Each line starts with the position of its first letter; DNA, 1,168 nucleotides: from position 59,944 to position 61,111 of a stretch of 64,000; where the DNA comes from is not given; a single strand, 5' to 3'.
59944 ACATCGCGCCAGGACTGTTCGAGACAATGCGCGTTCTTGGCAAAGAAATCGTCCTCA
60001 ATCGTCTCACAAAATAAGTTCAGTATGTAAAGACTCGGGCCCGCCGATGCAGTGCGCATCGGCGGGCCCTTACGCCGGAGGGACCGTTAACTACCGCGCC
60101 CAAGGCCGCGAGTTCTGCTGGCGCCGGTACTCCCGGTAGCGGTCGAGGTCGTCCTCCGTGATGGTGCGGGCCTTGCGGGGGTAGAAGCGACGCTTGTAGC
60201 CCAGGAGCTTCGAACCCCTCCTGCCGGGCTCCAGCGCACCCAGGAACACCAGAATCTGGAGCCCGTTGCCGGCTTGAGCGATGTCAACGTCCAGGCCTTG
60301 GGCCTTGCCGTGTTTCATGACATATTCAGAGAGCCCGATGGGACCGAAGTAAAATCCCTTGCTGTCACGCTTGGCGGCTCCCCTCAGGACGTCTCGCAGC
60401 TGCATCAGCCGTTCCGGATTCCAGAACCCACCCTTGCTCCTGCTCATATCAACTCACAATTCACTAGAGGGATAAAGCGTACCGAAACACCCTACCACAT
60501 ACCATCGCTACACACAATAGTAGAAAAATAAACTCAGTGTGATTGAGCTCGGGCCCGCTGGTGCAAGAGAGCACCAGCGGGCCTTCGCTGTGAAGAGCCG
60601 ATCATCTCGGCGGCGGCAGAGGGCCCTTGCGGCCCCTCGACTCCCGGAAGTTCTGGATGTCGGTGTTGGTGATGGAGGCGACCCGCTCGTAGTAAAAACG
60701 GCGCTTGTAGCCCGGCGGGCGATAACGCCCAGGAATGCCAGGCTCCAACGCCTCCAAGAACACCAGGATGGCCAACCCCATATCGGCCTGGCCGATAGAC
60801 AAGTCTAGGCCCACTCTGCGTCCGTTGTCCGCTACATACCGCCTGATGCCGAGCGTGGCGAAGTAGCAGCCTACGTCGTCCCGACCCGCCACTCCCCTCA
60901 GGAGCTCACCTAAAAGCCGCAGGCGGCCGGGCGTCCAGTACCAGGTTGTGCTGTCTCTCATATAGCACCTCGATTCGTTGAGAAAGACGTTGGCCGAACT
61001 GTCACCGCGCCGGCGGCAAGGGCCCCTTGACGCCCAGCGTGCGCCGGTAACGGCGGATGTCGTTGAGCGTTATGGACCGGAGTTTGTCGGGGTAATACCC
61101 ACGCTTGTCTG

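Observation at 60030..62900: Six tandem, divergent paralogs of an unrecognised ~119-aa basic protein family, each a self-contained expression module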

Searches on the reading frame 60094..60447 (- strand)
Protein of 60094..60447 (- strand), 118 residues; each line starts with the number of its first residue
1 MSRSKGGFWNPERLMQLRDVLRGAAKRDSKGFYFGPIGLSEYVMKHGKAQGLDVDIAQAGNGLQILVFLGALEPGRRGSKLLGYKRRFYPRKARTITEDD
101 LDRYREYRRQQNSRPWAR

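Call 4: search_protein_families(library=pfam, max_evalue=1, proteins=[window:60094-60447:-])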
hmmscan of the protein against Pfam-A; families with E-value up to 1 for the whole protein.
seq(118 aa): 0 families

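Call 5: search_protein_families(library=ncbifam, max_evalue=1, proteins=[window:60094-60447:-])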
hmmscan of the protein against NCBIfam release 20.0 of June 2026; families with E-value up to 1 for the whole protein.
seq(118 aa): 0 families

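Call 9: find_homologous_proteins(query=A1, max_evalue=0.001)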
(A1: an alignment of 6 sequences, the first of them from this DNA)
Query A1 (6 sequences) (118 aa, profile of the alignment): 12 proteins with E <= 0.001 among 1643 candidates.
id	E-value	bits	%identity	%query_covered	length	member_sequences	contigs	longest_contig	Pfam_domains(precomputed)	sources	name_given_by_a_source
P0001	4.8e-50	186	43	90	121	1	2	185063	-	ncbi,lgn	-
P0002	5.2e-49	183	100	100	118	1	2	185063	-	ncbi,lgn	-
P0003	9.9e-49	182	39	90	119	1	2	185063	-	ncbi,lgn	-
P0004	6.8e-48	179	38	97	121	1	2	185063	-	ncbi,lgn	-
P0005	1.9e-46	175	45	100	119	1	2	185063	-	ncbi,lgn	-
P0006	3.0e-44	168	38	86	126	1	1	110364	-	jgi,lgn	jgi:hypothetical protein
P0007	2.0e-42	162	53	97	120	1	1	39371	-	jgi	jgi:hypothetical protein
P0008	1.6e-39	152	52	97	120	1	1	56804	-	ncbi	-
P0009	5.0e-39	151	53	97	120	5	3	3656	-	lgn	-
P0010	1.9e-32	130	51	81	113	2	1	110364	-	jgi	jgi:hypothetical protein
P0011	9.3e-29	118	45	85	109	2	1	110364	-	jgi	jgi:hypothetical protein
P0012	7.3e-25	105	46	95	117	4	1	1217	-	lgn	-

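Call 10: search_solved_structures(query=A1, max_evalue=10)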
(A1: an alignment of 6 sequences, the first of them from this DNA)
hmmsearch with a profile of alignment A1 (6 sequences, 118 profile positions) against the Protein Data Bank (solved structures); distinct sequences matched with E-value up to 10: 0.

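Call 11: search_protein_families(library=phrogs, max_evalue=1, alignment_id=A1)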
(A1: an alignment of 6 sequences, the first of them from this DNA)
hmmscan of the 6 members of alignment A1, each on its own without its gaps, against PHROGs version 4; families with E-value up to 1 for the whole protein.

A. member 1, seq(118 aa): 0 families

B. families by the number of members that match (of 6 scanned): 2 families
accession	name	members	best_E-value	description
phrog_10496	-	1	0.047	-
phrog_2051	-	1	0.48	RNA polymerase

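Call 12: search_protein_families(library=padloc, max_evalue=1, alignment_id=A1)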
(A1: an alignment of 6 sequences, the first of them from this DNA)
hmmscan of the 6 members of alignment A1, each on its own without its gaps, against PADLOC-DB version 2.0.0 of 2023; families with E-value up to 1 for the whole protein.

A. member 1, seq(118 aa): 0 families

B. families by the number of members that match (of 6 scanned): 0 families

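Call 14: find_encoding_contigs(protein=P0006, flank=10000, max_places=4)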
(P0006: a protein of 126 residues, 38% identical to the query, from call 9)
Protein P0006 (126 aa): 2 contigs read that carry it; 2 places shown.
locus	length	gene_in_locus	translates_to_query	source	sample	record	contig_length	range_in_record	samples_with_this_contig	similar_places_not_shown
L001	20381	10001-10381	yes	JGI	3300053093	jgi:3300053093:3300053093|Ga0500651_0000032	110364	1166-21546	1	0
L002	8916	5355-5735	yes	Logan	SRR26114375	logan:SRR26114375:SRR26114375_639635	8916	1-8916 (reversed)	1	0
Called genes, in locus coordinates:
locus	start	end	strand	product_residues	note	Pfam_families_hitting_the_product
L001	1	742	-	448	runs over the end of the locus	PF00156:Pribosyltran (weak)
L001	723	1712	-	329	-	PF01636:APH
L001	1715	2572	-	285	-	PF13641:Glyco_tranf_2_3, PF00535:Glycos_transf_2, PF10111:Glyco_tranf_2_2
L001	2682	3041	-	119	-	PF04266:ASCH (weak)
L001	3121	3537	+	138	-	PF05014:Nuc_deoxyrib_tr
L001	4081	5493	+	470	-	PF13472:Lipase_GDSL_2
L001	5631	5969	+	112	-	-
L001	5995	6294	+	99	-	-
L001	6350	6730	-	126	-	PF00072:Response_reg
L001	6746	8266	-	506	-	PF00512:HisKA, PF02518:HATPase_c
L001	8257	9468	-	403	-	PF11258:DUF3048, PF17479:DUF3048_C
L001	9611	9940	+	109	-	-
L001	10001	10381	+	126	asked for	-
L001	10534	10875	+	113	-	-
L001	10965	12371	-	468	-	PF00749:tRNA-synt_1c, PF19269:Anticodon_2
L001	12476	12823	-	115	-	-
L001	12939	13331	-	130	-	-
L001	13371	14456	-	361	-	-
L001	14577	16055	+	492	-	PF08308:PEGA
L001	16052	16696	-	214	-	PF23894:LD_SV2 (faint), PF00805:Pentapeptide (weak), PF13599:Pentapeptide_4, PF13576:Pentapeptide_3 (weak)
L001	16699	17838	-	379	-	PF04203:Sortase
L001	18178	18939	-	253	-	-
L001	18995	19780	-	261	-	-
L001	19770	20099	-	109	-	-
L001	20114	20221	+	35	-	-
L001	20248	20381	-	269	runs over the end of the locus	PF03372:Exo_endo_phos, PF14529:Exo_endo_phos_2 (weak)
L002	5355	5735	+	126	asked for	-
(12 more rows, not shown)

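Call 15: find_encoding_contigs(protein=P0007, flank=10000, max_places=4)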
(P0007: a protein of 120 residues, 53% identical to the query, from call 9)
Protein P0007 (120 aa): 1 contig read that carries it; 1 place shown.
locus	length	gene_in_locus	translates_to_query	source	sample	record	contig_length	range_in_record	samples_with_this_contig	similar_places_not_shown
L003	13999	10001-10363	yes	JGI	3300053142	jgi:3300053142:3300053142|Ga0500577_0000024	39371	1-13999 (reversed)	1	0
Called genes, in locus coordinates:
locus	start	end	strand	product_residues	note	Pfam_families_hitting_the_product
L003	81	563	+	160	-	PF13302:Acetyltransf_3 (weak), PF13420:Acetyltransf_4, PF00583:Acetyltransf_1, PF13673:Acetyltransf_10, PF13523:Acetyltransf_8 (faint), PF13508:Acetyltransf_7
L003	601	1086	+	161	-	PF13563:2_5_RNA_ligase2 (weak)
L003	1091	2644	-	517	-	PF00117:GATase, PF07722:Peptidase_C26, PF02568:ThiI (faint), PF03054:tRNA_Me_trans (faint), PF02540:NAD_synthase (weak), PF00958:GMP_synt_C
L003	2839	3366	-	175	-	-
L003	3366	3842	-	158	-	PF27059:HTH_MmpR5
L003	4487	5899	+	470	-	PF13472:Lipase_GDSL_2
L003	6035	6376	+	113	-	-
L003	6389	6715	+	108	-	-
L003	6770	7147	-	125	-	PF00072:Response_reg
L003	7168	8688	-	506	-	PF00512:HisKA, PF02518:HATPase_c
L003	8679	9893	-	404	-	PF11258:DUF3048, PF17479:DUF3048_C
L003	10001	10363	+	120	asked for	-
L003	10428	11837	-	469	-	PF00749:tRNA-synt_1c, PF19269:Anticodon_2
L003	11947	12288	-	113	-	-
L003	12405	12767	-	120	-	-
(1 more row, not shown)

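Call 16: find_encoding_contigs(protein=P0008, flank=10000, max_places=4)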
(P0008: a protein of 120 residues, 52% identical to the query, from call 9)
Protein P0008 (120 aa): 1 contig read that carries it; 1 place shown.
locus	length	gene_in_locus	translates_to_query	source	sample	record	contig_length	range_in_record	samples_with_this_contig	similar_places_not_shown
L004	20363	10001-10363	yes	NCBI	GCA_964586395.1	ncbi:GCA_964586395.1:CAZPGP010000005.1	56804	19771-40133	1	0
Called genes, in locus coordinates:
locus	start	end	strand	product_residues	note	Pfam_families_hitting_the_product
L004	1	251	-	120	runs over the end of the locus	PF09945:DUF2177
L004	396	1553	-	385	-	PF06441:EHN, PF00561:Abhydrolase_1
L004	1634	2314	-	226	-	PF12833:HTH_18, PF00165:HTH_AraC (weak)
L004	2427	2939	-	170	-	-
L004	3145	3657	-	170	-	PF08922:DUF1905, PF13376:OmdA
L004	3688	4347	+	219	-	PF12833:HTH_18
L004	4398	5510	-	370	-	PF06441:EHN, PF00561:Abhydrolase_1 (weak)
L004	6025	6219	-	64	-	-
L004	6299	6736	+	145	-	-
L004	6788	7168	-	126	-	PF00072:Response_reg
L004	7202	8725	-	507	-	PF00512:HisKA, PF02518:HATPase_c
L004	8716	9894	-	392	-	PF11258:DUF3048, PF17479:DUF3048_C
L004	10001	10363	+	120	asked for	-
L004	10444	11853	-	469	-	PF00749:tRNA-synt_1c, PF19269:Anticodon_2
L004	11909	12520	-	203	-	PF14285:DUF4367 (weak)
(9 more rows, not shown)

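Call 19: find_encoding_contigs(protein=P0012, flank=10000, max_places=4)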
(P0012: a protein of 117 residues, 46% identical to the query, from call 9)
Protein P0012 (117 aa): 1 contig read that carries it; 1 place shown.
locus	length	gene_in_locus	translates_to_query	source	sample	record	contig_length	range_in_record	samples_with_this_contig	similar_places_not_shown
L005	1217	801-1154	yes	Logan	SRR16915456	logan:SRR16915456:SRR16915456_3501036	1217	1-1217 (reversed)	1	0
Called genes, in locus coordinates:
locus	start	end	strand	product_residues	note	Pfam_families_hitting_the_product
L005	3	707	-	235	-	?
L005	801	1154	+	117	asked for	-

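Call 20: find_encoding_contigs(protein=P0009, flank=10000, max_places=4)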
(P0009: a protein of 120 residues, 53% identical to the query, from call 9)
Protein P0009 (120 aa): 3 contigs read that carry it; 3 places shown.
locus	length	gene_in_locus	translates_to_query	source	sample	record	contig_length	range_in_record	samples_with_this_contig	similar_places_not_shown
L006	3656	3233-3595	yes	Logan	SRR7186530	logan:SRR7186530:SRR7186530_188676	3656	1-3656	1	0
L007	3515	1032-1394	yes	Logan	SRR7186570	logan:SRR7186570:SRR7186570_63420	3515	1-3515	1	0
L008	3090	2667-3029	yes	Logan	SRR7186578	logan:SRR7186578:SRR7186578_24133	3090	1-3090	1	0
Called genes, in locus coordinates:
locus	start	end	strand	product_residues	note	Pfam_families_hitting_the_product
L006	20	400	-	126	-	PF00072:Response_reg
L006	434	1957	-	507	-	PF00512:HisKA, PF02518:HATPase_c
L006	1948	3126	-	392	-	PF11258:DUF3048, PF17479:DUF3048_C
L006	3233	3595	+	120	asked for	-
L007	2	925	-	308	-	?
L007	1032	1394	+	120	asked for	-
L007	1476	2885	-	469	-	PF00749:tRNA-synt_1c, PF19269:Anticodon_2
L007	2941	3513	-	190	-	?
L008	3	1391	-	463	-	?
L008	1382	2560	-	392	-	PF11258:DUF3048, PF17479:DUF3048_C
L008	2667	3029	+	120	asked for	-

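Call 29: find_related_loci(query=P0008, collection=genome_contigs, flank=6000)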
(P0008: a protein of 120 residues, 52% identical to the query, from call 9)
Query P0008 (120 aa) in genome_contigs; peptide patterns used: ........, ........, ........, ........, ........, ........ (x = any residue, [..] = any of these).
215 stretches matched a pattern; 1 encode a relative of the query (tblastn E <= 1e-3); 1 distinct loci.
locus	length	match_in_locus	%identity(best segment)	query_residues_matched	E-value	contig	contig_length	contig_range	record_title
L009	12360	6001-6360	100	1-120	4e-80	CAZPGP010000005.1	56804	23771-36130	MAG TPA_asm: uncultured Candidatus Saccharibacteria bacterium isolate SRP200132_co1_577 genome assembly, contig: NODE_84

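Call 38: find_homologous_proteins(query=A4, max_evalue=0.001)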
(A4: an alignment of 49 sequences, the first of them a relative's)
Query A4 (49 sequences) (118 aa, profile of the alignment): 6 proteins with E <= 0.001 among 1183 candidates.
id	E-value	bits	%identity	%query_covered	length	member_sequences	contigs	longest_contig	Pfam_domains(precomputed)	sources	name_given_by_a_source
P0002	5.6e-38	147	100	100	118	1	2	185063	-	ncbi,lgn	-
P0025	8.3e-30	121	47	95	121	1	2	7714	-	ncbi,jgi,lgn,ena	-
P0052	2.0e-21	94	27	89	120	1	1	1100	-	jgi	jgi:hypothetical protein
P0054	3.0e-21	93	27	87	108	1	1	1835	-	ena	-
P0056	4.0e-20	90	35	73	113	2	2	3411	-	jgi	jgi:hypothetical protein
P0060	3.0e-19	87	30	82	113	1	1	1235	-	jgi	jgi:hypothetical protein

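Call 39: search_protein_families(library=pfam, alignment_id=A4, max_evalue=1)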
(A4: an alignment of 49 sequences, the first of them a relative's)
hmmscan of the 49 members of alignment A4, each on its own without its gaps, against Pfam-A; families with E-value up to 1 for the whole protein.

A. member 1, P0002 (118 aa): 0 families

B. families by the number of members that match (of 49 scanned): 18 families
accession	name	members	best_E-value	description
PF15119.11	APOC4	3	0.09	Apolipoprotein C4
PF12697.13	Abhydrolase_6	1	0.0044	Alpha/beta hydrolase family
PF01475.25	FUR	1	0.11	Ferric uptake regulator family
PF15566.12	Imm32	1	0.12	Immunity protein 32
PF07419.17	PilM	1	0.13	PilM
PF17827.6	PrmC_N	1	0.13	PrmC N-terminal domain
PF18554.7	PheRS_DBD2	1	0.14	PheRS DNA binding domain 2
PF24220.1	DUF7439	1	0.14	Family of unknown function (DUF7439)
PF10464.14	Peptidase_U40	1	0.16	Peptidase U40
PF16577.11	UBA_5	1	0.16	UBA domain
PF04408.29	HA2_N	1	0.17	Helicase associated domain (HA2), winged-helix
PF24940.1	Fn3_Dep-1_5th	1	0.17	Dep-1 fifth Fn3-like domain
PF14417.12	MEDS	1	0.21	MEDS: MEthanogen/methylotroph, DcmR Sensory domain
PF19269.4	Anticodon_2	1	0.23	Anticodon binding domain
PF22948.1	MINAR1_N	1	0.25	MINAR1, N-terminal helical domain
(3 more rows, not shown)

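Call 40: search_solved_structures(query=A4, max_evalue=10)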
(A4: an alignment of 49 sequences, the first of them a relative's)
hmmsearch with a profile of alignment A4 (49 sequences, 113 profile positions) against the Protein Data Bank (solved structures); distinct sequences matched with E-value up to 10: 1.
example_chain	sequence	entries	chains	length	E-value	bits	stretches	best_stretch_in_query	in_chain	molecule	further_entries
3tgn_A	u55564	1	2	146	1.2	12.3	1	49-79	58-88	Adc operon repressor AdcR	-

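Call 43: find_encoding_contigs(protein=P0002, flank=10000, max_places=3)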
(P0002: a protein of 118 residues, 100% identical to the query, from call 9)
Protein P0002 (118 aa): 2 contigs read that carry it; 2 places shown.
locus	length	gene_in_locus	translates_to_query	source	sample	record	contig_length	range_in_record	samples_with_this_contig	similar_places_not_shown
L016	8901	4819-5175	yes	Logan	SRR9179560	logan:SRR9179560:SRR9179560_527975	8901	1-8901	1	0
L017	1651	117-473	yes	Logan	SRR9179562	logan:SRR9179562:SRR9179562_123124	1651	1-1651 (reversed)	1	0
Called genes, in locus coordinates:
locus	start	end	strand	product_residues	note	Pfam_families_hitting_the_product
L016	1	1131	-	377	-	?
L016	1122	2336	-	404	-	PF11258:DUF3048, PF17479:DUF3048_C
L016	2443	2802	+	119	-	-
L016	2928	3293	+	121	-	-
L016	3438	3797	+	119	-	-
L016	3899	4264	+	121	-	-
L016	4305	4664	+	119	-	-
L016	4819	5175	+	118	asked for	-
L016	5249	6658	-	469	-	PF00749:tRNA-synt_1c, PF19269:Anticodon_2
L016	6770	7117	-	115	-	-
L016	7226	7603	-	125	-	-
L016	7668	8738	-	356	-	PF14285:DUF4367 (faint)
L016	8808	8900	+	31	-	?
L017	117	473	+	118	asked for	-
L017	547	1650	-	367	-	?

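Call 63: find_related_loci(query=A6, collection=metagenome_contigs, flank=6000)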
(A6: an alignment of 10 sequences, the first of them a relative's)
Query A6 (120 aa) in metagenome_contigs; peptide patterns used: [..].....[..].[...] (x = any residue, [..] = any of these).
25 stretches matched a pattern; 1 encode a relative of the query (tblastn E <= 1e-3); 1 distinct loci.
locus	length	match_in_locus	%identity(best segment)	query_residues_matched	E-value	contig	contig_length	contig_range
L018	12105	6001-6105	43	62-96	2e-5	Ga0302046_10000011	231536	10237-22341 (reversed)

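Call 68: search_protein_families(library=pfam, max_evalue=0.01, proteins=[L005:3-707:-])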
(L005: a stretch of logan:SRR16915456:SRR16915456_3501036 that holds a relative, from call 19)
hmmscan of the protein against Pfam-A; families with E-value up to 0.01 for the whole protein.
L005:3-707:- (235 aa): 1 family
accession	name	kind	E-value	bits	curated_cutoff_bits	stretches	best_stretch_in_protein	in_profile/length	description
PF11258.13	DUF3048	-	6.6e-38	130.6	25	1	114-234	1-126/148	Protein of unknown function (DUF3048) N-terminal domain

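Call 74: find_related_loci(query=A6, collection=viral_contigs, flank=5000)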
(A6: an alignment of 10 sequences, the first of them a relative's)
Query A6 (120 aa) in viral_contigs; peptide patterns used: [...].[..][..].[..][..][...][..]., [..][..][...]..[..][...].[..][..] (x = any residue, [..] = any of these).
27 stretches matched a pattern, but none encodes a relative of the query by tblastn (E <= 1e-3).

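Call 102: search_protein_families(library=pfam, max_evalue=0.001, proteins=[L016:1122-2336:-, L001:6746-8266:-, L001:6350-6730:-])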
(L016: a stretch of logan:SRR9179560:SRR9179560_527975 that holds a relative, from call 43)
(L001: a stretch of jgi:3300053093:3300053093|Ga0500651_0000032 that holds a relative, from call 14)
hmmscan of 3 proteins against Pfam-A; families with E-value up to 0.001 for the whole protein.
L016:1122-2336:- (404 aa): 2 families
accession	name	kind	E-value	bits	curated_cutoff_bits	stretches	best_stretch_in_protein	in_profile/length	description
PF11258.13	DUF3048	-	2.6e-44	151.4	25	1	114-255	1-147/148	Protein of unknown function (DUF3048) N-terminal domain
PF17479.7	DUF3048_C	-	4.4e-23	82.2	25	1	284-392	6-114/114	Protein of unknown function (DUF3048) C-terminal domain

L001:6746-8266:- (506 aa): 4 families
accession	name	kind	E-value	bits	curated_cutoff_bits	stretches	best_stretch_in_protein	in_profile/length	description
PF02518.31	HATPase_c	-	4.6e-31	108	26.4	1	364-472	2-109/111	Histidine kinase-, DNA gyrase B-, and HSP90-like ATPase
PF00512.31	HisKA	-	1.5e-15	57.5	26.9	1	253-315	4-64/66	His Kinase A (phospho-acceptor) domain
PF13581.12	HATPase_c_2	-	0.00012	22.6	27.4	1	368-465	36-122/127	Histidine kinase-like ATPase domain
PF14501.12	HATPase_c_5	-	0.00038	20.8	22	1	367-458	5-90/102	GHKL domain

L001:6350-6730:- (126 aa): 1 family
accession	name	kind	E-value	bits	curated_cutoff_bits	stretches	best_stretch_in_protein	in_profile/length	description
PF00072.30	Response_reg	-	6.2e-20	71.9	30.2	1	6-119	1-110/111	Response regulator receiver domain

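Call 103: predict_structure(alignment_id=A8)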
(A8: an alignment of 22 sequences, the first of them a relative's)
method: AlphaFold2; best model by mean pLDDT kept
length: 119 residues; sequences in the alignment: 22
mean_pLDDT: 86.7   pTM: 0.78
mean pLDDT of the five models: 86.7, 85.6, 85.1, 84.0, 82.0
residues with pLDDT >= 90: 80; 70-90: 25; 50-70: 7; < 50: 7
segments of 3 or more residues with pLDDT < 50: 1-3, 116-119
pLDDT, mean of each block of 10 residues (from residue 1): 67 96 93 90 95 93 94 84 84 93 90 59
secondary structure, 60 per line:
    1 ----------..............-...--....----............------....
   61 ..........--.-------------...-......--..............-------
elements in order: H11-24 E26-28 E31-34 H39-50 H57-70 E87-89 H91-96 H99-112

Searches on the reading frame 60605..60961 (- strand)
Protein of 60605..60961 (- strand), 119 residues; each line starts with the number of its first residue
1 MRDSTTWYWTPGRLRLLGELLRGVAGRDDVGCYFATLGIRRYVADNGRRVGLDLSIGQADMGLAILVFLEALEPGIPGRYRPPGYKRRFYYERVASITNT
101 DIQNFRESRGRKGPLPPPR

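Call 4: search_protein_families(library=pfam, max_evalue=1, proteins=[window:60605-60961:-])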
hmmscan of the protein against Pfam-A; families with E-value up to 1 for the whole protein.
seq(119 aa): 0 families

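Call 5: search_protein_families(library=ncbifam, max_evalue=1, proteins=[window:60605-60961:-])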
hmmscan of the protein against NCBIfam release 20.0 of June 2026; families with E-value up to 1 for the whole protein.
seq(119 aa): 1 family
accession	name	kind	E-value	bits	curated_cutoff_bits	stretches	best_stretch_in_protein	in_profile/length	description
NF004689.0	PRK06031.1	equivalog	0.25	10.5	175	1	43-97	76-128/233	phosphoribosyltransferase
